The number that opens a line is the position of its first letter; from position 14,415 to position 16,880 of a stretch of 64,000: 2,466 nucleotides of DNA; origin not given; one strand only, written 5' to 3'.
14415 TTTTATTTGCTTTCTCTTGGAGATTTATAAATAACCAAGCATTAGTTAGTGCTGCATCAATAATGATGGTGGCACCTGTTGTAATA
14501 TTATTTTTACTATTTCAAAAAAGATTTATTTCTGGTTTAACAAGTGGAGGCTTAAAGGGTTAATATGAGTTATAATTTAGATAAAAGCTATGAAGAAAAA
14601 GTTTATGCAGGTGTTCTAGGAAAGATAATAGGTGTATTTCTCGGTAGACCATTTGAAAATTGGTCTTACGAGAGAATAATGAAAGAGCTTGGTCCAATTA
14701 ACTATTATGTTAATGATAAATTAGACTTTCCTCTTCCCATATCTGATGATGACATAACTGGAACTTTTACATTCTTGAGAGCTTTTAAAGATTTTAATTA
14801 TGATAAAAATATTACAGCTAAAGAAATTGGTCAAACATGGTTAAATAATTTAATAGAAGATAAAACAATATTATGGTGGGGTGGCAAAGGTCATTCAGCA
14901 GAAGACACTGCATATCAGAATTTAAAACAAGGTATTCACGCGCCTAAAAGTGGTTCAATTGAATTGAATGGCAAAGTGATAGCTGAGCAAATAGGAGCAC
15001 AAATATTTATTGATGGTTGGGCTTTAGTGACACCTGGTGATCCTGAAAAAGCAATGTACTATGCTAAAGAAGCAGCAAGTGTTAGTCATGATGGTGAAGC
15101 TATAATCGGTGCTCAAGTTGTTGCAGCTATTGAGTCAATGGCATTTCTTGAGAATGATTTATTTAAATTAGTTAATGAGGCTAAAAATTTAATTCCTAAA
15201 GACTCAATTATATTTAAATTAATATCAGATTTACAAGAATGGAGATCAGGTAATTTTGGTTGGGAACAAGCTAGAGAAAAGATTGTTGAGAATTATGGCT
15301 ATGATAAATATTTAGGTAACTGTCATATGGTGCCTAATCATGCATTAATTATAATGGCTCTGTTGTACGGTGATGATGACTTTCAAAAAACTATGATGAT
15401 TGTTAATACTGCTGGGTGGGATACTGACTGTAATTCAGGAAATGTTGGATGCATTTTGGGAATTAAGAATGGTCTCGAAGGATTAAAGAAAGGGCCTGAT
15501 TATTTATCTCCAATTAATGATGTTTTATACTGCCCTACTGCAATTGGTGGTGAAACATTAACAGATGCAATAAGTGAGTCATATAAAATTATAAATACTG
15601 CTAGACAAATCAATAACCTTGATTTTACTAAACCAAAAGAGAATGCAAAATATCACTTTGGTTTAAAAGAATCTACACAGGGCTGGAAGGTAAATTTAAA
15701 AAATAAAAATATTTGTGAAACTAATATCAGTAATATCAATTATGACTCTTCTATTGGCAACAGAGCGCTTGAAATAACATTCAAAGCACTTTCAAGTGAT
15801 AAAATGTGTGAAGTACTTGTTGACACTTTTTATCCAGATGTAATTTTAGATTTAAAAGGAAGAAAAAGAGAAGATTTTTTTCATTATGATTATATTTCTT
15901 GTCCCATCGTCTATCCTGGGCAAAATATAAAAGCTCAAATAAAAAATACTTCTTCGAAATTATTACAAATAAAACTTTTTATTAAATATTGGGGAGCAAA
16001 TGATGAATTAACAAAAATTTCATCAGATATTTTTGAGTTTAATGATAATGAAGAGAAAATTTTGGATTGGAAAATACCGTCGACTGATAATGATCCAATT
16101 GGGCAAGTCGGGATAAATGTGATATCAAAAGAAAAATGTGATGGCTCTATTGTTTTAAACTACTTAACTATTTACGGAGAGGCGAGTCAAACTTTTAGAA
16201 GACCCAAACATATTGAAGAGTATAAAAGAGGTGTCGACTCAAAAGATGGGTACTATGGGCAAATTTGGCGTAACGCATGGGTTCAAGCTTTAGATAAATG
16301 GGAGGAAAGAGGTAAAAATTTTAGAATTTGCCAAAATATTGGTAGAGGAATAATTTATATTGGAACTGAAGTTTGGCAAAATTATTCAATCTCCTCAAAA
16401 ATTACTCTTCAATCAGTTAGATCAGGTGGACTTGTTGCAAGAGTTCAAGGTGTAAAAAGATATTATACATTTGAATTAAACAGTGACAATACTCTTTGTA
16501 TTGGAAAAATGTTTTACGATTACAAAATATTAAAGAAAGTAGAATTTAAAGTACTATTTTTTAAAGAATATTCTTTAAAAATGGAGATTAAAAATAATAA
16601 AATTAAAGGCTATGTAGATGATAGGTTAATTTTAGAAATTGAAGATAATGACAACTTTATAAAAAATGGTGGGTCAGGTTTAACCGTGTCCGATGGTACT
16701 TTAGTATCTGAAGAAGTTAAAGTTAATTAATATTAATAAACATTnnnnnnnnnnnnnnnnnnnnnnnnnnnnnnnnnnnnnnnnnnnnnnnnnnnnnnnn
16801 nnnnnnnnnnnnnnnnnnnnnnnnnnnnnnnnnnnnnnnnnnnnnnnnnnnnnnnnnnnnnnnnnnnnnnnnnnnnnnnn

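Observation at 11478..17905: A sugar-type ABC importer operon whose only enzyme is an ADP-ribosylglycohydrolase-family fusion protein, followed by an MFS transporter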

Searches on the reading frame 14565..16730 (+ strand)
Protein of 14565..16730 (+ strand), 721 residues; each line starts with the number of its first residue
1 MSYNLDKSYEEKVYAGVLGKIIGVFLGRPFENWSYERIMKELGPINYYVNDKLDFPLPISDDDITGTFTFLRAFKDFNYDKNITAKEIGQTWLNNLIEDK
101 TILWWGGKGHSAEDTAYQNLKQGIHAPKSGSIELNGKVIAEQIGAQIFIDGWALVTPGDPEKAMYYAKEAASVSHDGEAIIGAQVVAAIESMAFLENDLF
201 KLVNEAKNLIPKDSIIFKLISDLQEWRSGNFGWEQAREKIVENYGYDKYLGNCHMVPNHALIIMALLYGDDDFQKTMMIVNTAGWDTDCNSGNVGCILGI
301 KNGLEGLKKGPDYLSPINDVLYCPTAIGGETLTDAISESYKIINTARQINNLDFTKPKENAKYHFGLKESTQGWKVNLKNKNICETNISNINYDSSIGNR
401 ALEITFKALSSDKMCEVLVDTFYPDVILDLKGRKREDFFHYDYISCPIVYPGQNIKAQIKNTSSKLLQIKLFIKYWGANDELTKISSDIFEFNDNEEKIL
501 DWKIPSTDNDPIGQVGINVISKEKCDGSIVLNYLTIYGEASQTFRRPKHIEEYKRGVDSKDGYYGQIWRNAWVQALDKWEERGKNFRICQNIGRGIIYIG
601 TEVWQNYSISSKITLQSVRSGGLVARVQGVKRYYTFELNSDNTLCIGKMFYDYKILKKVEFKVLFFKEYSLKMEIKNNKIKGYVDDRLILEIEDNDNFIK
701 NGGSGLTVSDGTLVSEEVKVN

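Call 4: search_protein_families(library=pfam, proteins=[window:14565-16730:+], max_evalue=0.01)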
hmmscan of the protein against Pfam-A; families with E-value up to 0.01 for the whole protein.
window:14565-16730:+ (721 aa): 1 family
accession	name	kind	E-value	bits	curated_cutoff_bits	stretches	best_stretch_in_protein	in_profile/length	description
PF03747.19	ADP_ribosyl_GH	-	3.9e-50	171.6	26.2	1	16-308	2-285/287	ADP-ribosylglycohydrolase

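Call 5: search_protein_families(library=ncbifam, proteins=[window:14565-16730:+], max_evalue=0.01)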
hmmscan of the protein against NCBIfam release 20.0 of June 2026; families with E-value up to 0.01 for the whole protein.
window:14565-16730:+ (721 aa): 0 families

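Call 6: search_solved_structures(query=window:14565-16730:+, max_evalue=1, show_alignments=2)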
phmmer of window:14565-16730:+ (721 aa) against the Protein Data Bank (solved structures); distinct sequences matched with E-value up to 1: 5.
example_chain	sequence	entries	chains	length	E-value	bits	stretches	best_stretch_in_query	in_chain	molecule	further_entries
1t5j_A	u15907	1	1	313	0.0014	20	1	10-52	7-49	Hypothetical protein MJ1187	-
4b1l_A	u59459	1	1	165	0.0016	19.8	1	658-718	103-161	LEVANASE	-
4azz_A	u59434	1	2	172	0.0019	19.6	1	658-718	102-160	LEVANASE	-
4b1m_A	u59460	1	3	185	0.0022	19.4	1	658-718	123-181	LEVANASE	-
9p0p_A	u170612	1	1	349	0.54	11.5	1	234-322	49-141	Ribosomal RNA large subunit methyltransferase Cfr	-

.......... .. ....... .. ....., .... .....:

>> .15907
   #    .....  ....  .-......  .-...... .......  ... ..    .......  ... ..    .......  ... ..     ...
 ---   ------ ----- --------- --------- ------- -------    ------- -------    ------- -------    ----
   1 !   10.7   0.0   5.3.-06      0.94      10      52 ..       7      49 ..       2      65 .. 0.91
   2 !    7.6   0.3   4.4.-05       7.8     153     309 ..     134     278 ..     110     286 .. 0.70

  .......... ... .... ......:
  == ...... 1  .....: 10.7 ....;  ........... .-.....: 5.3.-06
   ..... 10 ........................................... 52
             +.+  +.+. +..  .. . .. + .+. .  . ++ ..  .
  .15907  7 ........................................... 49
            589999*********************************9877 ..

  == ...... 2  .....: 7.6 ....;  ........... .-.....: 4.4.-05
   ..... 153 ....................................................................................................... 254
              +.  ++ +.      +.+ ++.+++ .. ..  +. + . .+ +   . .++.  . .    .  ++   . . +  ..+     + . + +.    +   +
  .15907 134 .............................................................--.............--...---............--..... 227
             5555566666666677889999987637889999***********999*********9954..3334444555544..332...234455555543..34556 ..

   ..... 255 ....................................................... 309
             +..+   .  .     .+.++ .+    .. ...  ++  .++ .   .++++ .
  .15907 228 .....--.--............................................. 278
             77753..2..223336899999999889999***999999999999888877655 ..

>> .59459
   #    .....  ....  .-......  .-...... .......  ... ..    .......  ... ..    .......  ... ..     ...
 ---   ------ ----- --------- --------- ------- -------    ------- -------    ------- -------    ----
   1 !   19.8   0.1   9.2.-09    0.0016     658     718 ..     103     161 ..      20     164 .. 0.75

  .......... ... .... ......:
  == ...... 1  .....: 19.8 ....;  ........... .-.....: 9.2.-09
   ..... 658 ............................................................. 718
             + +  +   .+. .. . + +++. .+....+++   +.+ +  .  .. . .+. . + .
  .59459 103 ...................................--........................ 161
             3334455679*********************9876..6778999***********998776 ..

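Call 8: find_homologous_proteins(query=window:14565-16730:+, max_evalue=0.00001)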
Query window:14565-16730:+ (721 aa): 7900 proteins with E <= 0.00001 among 8000 candidates; the best 120 are listed.
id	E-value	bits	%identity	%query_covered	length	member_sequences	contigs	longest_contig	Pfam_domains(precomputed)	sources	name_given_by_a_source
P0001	0.0e+0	1585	95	100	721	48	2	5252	PF03747.20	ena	-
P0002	0.0e+0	1318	76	100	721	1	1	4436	PF03747.20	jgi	-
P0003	0.0e+0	1318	76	100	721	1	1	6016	PF03747.20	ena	-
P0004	0.0e+0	1310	76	100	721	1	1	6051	PF03747.20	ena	-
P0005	0.0e+0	1308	76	100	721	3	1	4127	PF03747.20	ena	-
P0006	0.0e+0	1308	76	100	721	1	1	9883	PF03747.20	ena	-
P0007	0.0e+0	1308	76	100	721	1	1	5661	PF03747.20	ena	-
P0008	0.0e+0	1306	76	100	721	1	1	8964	PF03747.20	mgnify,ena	mgnify:FL=1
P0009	0.0e+0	1305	76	100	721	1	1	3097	PF03747.20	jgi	-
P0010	0.0e+0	1304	76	100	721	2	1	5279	PF03747.20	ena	-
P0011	0.0e+0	1302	76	100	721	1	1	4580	PF03747.20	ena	-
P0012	0.0e+0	1300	74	100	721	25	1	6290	PF03747.20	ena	-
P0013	0.0e+0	1297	76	100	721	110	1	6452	PF03747.20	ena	-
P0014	0.0e+0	1294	75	100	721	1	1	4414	PF03747.20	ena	-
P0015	0.0e+0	1237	72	100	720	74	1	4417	PF03747.20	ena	-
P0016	0.0e+0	1228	71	100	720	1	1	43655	PF03747.20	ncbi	-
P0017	0.0e+0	1216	70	100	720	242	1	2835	PF03747.20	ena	-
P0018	0.0e+0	1193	69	100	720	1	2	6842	PF03747.20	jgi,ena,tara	tara:strand:- start:466 stop:2628 length:2163 start_codon:yes stop_codon:yes gene_type:complete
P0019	0.0e+0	1188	69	100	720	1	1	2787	PF03747.20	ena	-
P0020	0.0e+0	1187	69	100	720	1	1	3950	PF03747.20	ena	-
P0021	0.0e+0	1161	68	100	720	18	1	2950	PF03747.20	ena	-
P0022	0.0e+0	1119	66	100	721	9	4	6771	PF03747.20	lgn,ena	-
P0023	0.0e+0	1099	64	99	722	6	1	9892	PF03747.20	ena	-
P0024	0.0e+0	1098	64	99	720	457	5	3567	PF03747.20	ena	-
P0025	0.0e+0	1097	64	99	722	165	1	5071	PF03747.20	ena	-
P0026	0.0e+0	1090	64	99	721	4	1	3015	PF03747.20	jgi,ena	jgi:ADP-ribosylglycohydrolase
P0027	0.0e+0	1085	63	100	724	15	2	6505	PF03747.20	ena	-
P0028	0.0e+0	1081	63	99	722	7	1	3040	PF03747.20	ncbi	-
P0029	0.0e+0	1072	63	99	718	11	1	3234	PF03747.20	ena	-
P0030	0.0e+0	1019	60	98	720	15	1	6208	PF03747.20,PF21708.5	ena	-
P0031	0.0e+0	1013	60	100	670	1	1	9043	PF03747.20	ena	-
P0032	1.0e-295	1001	58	100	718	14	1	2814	PF03747.20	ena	-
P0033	9.0e-292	988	58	99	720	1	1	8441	PF03747.20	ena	-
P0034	3.4e-291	986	58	99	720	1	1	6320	PF03747.20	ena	-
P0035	6.3e-291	985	57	99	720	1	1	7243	PF03747.20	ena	-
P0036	7.4e-291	985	58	99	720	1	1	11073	PF03747.20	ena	-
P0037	1.1e-290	984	57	99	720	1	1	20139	PF03747.20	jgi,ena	-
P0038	1.1e-290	984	58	99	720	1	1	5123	PF03747.20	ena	-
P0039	1.2e-290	984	57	99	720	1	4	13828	PF03747.20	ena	-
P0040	1.5e-290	984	57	99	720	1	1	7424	PF03747.20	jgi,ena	-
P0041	1.6e-290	984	58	99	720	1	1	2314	PF03747.20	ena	-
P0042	1.6e-290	984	57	99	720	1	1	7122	PF03747.20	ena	-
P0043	2.4e-290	983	58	99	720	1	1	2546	PF03747.20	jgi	-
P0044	3.4e-290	983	57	99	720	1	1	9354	PF03747.20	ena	-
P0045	5.4e-290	982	57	99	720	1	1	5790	PF03747.20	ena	-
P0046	1.2e-289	981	57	99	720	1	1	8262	PF03747.20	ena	-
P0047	5.1e-289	979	58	99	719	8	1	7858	PF03747.20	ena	-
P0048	6.8e-289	978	58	99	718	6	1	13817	PF03747.20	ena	-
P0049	9.6e-289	978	57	99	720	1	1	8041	PF03747.20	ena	-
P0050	3.1e-288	976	57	99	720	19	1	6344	PF03747.20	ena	-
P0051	3.4e-288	976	57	99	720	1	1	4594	PF03747.20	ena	-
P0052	4.2e-288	976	57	99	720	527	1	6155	PF03747.20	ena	-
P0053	5.0e-288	975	57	99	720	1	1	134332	PF03747.20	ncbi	-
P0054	2.4e-287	973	57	99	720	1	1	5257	PF03747.20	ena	-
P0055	3.2e-287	973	57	99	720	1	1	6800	PF03747.20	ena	-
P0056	3.2e-287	973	57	99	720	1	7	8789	PF03747.20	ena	-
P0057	3.8e-287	972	57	99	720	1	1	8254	PF03747.20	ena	-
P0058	4.0e-287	972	57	99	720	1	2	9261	PF03747.20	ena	-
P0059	4.6e-287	972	57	99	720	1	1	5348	PF03747.20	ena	-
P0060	5.3e-287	972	57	99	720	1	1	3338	PF03747.20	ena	-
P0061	5.7e-287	972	57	99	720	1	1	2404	PF03747.20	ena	-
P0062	6.6e-287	972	57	99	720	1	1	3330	PF03747.20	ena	-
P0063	7.7e-287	971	57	99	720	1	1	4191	PF03747.20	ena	-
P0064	8.5e-287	971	57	99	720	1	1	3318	PF03747.20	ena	-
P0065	1.0e-286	971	57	99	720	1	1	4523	PF03747.20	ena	-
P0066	1.2e-286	971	57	99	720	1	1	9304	PF03747.20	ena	-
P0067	1.3e-286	971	56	99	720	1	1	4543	PF03747.20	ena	-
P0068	1.4e-286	971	56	99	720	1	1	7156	PF03747.20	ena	-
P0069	1.9e-286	970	56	99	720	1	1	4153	PF03747.20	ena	-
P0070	1.9e-286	970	56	99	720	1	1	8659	PF03747.20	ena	-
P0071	2.0e-286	970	56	99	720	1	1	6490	PF03747.20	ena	-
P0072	2.1e-286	970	56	99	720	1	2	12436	PF03747.20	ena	-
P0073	2.3e-286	970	56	99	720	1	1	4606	PF03747.20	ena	-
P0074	3.2e-286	969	56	99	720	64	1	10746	PF03747.20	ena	-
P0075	3.3e-286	969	56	99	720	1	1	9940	PF03747.20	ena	-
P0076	5.1e-286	969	56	99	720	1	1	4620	PF03747.20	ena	-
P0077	5.6e-286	969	56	99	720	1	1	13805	PF03747.20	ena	-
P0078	6.0e-286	968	56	99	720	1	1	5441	PF03747.20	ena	-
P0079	6.9e-286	968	57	99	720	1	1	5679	PF03747.20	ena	-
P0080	7.8e-286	968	56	99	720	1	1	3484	PF03747.20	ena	-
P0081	8.4e-286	968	56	99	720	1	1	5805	PF03747.20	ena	-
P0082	1.2e-285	968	56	99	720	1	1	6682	PF03747.20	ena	-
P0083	1.3e-285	967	56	99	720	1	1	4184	PF03747.20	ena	-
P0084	6.5e-285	965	56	99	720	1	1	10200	PF03747.20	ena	-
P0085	1.2e-284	964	58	99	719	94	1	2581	PF03747.20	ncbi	-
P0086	1.4e-284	964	56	99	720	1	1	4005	PF03747.20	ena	-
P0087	1.9e-284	964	56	99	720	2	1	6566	PF03747.20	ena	-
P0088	2.9e-284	963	56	99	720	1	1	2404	PF03747.20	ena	-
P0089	3.6e-284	963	57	99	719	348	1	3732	PF03747.20,PF21708.5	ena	-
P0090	1.1e-283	961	57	99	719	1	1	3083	PF03747.20,PF21708.5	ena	-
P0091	2.0e-283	960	57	99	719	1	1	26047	PF03747.20,PF21708.5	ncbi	-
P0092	2.2e-283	960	57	99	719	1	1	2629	PF03747.20,PF21708.5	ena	-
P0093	2.7e-283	960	57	99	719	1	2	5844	PF03747.20,PF21708.5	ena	-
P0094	2.9e-283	960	57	99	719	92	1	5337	PF03747.20,PF21708.5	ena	-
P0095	3.2e-283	959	56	99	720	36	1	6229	PF03747.20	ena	-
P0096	3.7e-283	959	56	99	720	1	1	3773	PF03747.20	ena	-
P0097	4.0e-283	959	57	99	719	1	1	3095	PF03747.20,PF21708.5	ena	-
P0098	4.0e-283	959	57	99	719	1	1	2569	PF03747.20,PF21708.5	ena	-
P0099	6.2e-283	958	57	99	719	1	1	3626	PF03747.20,PF21708.5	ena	-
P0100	6.3e-283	958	57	99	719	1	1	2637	PF03747.20,PF21708.5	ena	-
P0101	7.0e-283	958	56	99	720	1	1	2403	PF03747.20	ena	-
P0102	1.1e-282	958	57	99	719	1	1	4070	PF03747.20,PF21708.5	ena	-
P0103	1.1e-282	958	57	99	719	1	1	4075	PF03747.20,PF21708.5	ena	-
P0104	1.4e-282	957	57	99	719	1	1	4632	PF03747.20,PF21708.5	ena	-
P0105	1.7e-282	957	56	99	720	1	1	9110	PF03747.20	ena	-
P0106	2.0e-282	957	57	99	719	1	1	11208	PF03747.20,PF21708.5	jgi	-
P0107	2.6e-282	956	56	99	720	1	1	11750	PF03747.20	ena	-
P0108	2.8e-282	956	56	99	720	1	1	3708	PF03747.20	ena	-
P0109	3.5e-282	956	57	99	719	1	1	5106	PF03747.20,PF21708.5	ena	-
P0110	3.7e-282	956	56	99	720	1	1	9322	PF03747.20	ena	-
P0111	4.7e-282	956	57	99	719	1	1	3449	PF03747.20,PF21708.5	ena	-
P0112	4.8e-282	956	57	99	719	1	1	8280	PF03747.20,PF21708.5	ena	-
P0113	8.0e-282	955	57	99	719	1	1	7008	PF03747.20,PF21708.5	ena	-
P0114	8.3e-282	955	57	99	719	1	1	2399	PF03747.20,PF21708.5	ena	-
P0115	8.9e-282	955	57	99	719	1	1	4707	PF03747.20,PF21708.5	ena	-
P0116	1.1e-281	954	57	99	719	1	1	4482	PF03747.20,PF21708.5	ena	-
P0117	1.1e-281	954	56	99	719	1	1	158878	PF03747.20,PF21708.5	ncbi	-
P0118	1.2e-281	954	56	99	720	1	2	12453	PF03747.20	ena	-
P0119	1.2e-281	954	57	99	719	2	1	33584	PF03747.20,PF21708.5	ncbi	-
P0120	1.3e-281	954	57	99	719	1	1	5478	PF03747.20,PF21708.5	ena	-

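Call 9: find_related_loci(query=window:14565-16730:+, collection=genome_contigs, flank=10000)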
Query window:14565-16730:+ (721 aa) in genome_contigs; peptide patterns used: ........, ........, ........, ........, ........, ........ (x = any residue, [..] = any of these).
74 stretches matched a pattern; 41 encode a relative of the query (tblastn E <= 1e-3); 41 distinct loci.
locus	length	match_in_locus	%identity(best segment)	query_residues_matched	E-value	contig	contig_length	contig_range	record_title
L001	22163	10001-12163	75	1-721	0e+0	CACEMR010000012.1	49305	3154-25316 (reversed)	uncultured Alphaproteobacteria bacterium isolate AG-404-B13 genome assembly, contig: AG-404-B13_NODE_12, whole genome sh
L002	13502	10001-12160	72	1-721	0e+0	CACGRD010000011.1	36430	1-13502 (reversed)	uncultured Alphaproteobacteria bacterium isolate AG-426-A05 genome assembly, contig: AG-426-A05_NODE_11, whole genome sh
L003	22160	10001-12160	73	1-721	0e+0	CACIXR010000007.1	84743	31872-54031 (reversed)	uncultured Alphaproteobacteria bacterium isolate AG-914-F14 genome assembly, contig: AG-914-F14_NODE_7, whole genome sho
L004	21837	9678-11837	72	1-721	0e+0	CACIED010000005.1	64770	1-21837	uncultured Alphaproteobacteria bacterium isolate AG-913-B05 genome assembly, contig: AG-913-B05_NODE_5, whole genome sho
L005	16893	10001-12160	71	1-721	0e+0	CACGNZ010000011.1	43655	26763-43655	uncultured Alphaproteobacteria bacterium isolate AG-422-N03 genome assembly, contig: AG-422-N03_NODE_11, whole genome sh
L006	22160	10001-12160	71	1-721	0e+0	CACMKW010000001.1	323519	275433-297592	MAG: uncultured Alphaproteobacteria bacterium isolate AG-891-K21 genome assembly, contig: AG-891-K21_NODE_1, whole genom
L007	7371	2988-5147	71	1-721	0e+0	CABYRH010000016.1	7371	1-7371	MAG: uncultured Alphaproteobacteria bacterium isolate AG-894-N13 genome assembly, contig: AG-894-N13_NODE_16, whole geno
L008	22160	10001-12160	70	1-721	0e+0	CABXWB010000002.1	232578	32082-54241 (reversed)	MAG: uncultured Alphaproteobacteria bacterium isolate AG-325-F23 genome assembly, contig: AG-325-F23_NODE_2, whole genom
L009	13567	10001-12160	71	1-721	0e+0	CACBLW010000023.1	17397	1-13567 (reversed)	uncultured Alphaproteobacteria bacterium isolate AG-899-M17 genome assembly, contig: AG-899-M17_NODE_23, whole genome sh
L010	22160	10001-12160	70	1-721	0e+0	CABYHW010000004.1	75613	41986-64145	MAG: uncultured Alphaproteobacteria bacterium isolate AG-894-D03 genome assembly, contig: AG-894-D03_NODE_4, whole genom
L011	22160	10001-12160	70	1-721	0e+0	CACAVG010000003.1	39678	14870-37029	uncultured Alphaproteobacteria bacterium isolate AG-898-L16 genome assembly, contig: AG-898-L16_NODE_3, whole genome sho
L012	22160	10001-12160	71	1-721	0e+0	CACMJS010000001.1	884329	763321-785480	MAG: uncultured Alphaproteobacteria bacterium isolate AG-891-K05 genome assembly, contig: AG-891-K05_NODE_1, whole genom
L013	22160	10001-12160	71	1-721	0e+0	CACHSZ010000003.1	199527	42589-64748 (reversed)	uncultured Alphaproteobacteria bacterium isolate AG-912-F03 genome assembly, contig: AG-912-F03_NODE_3, whole genome sho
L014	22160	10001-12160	70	1-721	0e+0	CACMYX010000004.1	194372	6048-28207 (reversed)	MAG: uncultured Alphaproteobacteria bacterium isolate AG-892-I02 genome assembly, contig: AG-892-I02_NODE_4, whole genom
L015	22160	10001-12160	71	1-721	0e+0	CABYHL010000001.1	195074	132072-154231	MAG: uncultured Alphaproteobacteria bacterium isolate AG-894-D19 genome assembly, contig: AG-894-D19_NODE_1, whole genom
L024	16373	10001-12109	44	1-721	0e+0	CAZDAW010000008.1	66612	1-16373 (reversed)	MAG TPA_asm: uncultured Anaerolineaceae bacterium isolate SRP167436_co1_201 genome assembly, contig: NODE_446_length_666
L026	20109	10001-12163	45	1-721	0e+0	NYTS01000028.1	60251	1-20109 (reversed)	MAG: Deltaproteobacteria bacterium isolate CPC61 34765, whole genome shotgun sequence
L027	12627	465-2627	44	1-721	0e+0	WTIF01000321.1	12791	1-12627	MAG: Deltaproteobacteria bacterium isolate PL36313bin_19 NODE_2005_length_12791_cov_9.987280, whole genome shotgun seque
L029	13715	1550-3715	45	1-721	0e+0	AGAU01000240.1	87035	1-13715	SAR324 cluster bacterium JCVI-SC AAA005 ctg_619, whole genome shotgun sequence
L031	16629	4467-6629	43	1-711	0e+0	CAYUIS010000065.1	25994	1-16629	MAG TPA_asm: uncultured Anaerolineales bacterium isolate SRP214966_co2_450 genome assembly, contig: NODE_2367_length_259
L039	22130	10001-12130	42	9-720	0e+0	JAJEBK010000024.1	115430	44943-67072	MAG: Anaerolineae bacterium isolate jk18x9bins.15 k141_412582, whole genome shotgun sequence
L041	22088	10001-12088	44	4-720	0e+0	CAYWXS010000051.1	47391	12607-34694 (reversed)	MAG TPA_asm: uncultured Anaerolinea sp. isolate SRP284006_co1_157 genome assembly, contig: NODE_993_length_47391_cov_10.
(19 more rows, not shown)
